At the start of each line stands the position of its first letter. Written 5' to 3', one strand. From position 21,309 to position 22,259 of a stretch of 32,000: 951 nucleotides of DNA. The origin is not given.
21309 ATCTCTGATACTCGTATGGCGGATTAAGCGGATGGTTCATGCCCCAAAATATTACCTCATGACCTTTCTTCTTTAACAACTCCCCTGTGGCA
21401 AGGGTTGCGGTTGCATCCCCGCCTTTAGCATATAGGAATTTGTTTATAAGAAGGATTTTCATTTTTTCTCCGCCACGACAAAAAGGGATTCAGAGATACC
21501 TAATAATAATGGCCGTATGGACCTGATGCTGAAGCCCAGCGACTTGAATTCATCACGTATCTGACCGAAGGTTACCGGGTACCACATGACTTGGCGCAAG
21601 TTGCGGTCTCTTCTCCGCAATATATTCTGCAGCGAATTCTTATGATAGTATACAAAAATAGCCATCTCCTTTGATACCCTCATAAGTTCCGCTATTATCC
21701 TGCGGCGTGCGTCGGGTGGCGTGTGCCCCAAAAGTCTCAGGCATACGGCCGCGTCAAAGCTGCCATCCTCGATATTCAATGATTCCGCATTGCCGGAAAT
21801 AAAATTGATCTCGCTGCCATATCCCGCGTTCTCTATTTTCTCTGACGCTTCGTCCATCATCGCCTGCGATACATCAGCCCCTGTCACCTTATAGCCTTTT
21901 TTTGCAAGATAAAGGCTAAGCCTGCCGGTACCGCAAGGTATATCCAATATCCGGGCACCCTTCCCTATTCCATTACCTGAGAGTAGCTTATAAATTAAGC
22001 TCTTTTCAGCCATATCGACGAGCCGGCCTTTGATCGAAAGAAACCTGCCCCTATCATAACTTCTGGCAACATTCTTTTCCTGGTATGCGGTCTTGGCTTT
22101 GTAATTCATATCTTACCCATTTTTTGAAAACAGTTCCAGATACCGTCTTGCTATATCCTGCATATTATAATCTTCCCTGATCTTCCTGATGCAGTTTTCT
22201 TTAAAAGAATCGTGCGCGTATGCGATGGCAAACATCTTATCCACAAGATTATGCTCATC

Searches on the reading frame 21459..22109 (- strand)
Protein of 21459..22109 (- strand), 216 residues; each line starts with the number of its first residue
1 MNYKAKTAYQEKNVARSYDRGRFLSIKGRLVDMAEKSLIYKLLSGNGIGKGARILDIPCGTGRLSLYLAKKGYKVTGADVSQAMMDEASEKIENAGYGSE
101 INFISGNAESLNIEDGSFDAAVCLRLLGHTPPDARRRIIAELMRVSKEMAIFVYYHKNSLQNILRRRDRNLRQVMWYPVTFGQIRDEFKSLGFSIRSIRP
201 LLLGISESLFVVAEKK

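Call 8: search_protein_families(library=pfam, proteins=[window:21459-22109:-], max_evalue=0.01)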
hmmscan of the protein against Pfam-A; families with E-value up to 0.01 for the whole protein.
window:21459-22109:- (216 aa): 13 families
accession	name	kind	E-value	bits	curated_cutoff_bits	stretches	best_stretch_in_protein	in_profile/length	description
PF13649.12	Methyltransf_25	-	8.2e-23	81.4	27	1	54-147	1-94/97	Methyltransferase domain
PF08241.18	Methyltransf_11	-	1.2e-19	71.2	21.2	1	55-152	1-93/95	Methyltransferase domain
PF01209.24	Ubie_methyltran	-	5.7e-13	49.2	20.1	1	48-123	45-122/233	ubiE/COQ5 methyltransferase family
PF13847.12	Methyltransf_31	-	1.6e-12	47.7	27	1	49-161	2-116/145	Methyltransferase domain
PF08242.18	Methyltransf_12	-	1.7e-12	48.3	30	1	55-145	1-91/98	Methyltransferase domain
PF13489.12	Methyltransf_23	-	1e-08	35.5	27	1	48-144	20-106/164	Methyltransferase domain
PF03848.20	TehB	-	4.2e-06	26.8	20.4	1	50-93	30-73/193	Tellurite resistance protein TehB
PF01170.24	UPF0020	-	3.1e-05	24.2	22.3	1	71-123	75-127/197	RMKL-like, methyltransferase domain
PF05175.20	MTS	-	6.5e-05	23.1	23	1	31-123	16-104/170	Methyltransferase small domain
PF02353.26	CMAS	-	0.0001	22.2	27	1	42-136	54-146/273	Mycolic acid cyclopropane synthetase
PF12847.13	Methyltransf_18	-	0.0002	21.8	27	1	48-123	12-88/151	Methyltransferase domain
PF07021.18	MetW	-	0.00022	21.4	21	1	48-151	11-107/193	Methionine biosynthesis protein MetW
PF13679.12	Methyltransf_32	-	0.0015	19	27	1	51-113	26-94/143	Methyltransferase domain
